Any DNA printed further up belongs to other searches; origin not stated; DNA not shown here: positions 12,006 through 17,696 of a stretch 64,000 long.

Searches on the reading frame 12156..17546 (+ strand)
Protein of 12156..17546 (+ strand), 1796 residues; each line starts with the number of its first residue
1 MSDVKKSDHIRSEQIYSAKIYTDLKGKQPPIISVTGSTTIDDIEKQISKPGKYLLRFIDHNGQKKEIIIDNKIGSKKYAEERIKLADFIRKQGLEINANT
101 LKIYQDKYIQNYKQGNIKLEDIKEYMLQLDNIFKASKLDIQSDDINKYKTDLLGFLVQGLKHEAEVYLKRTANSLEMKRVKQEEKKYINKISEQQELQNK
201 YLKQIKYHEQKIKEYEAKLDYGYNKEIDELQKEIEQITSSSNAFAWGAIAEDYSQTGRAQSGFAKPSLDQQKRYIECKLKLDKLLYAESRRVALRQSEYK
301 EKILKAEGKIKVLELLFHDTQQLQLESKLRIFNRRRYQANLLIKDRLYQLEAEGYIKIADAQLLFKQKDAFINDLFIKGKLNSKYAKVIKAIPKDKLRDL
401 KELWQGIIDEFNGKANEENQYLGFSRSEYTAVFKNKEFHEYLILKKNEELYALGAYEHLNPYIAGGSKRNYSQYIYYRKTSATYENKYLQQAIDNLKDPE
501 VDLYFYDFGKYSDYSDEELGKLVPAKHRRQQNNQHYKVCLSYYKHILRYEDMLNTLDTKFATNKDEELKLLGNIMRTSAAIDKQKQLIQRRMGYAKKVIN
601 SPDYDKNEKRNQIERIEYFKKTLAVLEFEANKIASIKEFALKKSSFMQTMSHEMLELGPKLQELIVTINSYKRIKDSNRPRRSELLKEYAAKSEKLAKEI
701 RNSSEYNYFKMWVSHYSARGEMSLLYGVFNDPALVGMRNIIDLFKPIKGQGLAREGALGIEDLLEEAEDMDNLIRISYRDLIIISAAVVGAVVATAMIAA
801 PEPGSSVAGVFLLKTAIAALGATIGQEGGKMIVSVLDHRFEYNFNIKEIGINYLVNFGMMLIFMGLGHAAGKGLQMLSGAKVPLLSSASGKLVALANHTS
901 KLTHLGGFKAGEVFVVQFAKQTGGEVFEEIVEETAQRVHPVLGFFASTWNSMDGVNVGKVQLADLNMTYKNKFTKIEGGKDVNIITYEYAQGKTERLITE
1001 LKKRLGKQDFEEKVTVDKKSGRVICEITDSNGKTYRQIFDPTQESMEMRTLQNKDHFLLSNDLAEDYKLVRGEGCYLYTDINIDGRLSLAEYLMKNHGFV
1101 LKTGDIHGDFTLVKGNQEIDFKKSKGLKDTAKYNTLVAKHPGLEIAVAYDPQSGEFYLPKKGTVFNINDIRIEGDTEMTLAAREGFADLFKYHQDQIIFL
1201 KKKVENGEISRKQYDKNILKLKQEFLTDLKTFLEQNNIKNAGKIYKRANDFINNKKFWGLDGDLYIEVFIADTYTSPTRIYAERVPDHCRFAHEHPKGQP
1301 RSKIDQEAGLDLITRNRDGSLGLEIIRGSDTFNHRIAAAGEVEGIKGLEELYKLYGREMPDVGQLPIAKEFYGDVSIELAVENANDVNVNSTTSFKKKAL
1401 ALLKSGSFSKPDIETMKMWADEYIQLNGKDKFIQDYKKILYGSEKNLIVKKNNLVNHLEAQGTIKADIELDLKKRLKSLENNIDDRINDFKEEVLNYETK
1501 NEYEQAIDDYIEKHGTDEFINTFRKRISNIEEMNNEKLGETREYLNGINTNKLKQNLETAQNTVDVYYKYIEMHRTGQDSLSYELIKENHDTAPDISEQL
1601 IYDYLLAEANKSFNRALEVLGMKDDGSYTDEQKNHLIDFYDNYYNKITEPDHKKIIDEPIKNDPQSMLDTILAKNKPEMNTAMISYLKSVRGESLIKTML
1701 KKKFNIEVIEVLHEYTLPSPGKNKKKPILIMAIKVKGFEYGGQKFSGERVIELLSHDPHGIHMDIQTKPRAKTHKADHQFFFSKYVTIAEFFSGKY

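Call 3: search_protein_families(library=pfam, proteins=[window:12156-17546:+], max_evalue=0.01)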
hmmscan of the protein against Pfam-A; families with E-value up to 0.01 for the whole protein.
window:12156-17546:+ (1796 aa): 0 families

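Call 4: search_protein_families(library=ncbifam, proteins=[window:12156-17546:+], max_evalue=0.01)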
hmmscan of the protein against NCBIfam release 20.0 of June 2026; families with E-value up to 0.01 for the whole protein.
window:12156-17546:+ (1796 aa): 0 families

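Call 43: search_protein_families(library=padloc, proteins=[window:12156-17543:+], max_evalue=0.01)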
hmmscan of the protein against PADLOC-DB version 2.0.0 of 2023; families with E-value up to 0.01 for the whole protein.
window:12156-17543:+ (1796 aa): 0 families

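Call 44: search_protein_families(library=phrogs, proteins=[window:12156-17543:+], max_evalue=0.01)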
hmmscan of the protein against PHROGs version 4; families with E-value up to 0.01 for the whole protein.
window:12156-17543:+ (1796 aa): 0 families

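Call 58: search_solved_structures(query=window:12156-17543:+, max_evalue=1)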
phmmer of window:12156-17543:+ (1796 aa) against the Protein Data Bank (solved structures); distinct sequences matched with E-value up to 1: 2.
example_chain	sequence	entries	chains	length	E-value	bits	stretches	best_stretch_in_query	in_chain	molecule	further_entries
3aga_A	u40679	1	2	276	0.12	13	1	80-186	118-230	Red chlorophyll catabolite reductase, chloroplastic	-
2zxk_A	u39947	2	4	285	0.13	12.8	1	80-186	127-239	Red chlorophyll catabolite reductase, chloroplastic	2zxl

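Call 86: search_dna_similar(query=window:12156-17543:+, collection=plasmids, mode=protein, max_evalue=0.001, max_rows=8)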
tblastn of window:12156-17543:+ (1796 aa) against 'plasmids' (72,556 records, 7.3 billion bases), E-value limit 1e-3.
No match.

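Call 87: search_dna_similar(query=window:12156-17543:+, collection=phages, mode=protein, max_evalue=0.001, max_rows=8)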
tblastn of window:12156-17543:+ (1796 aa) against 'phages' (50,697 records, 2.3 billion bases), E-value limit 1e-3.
No match.
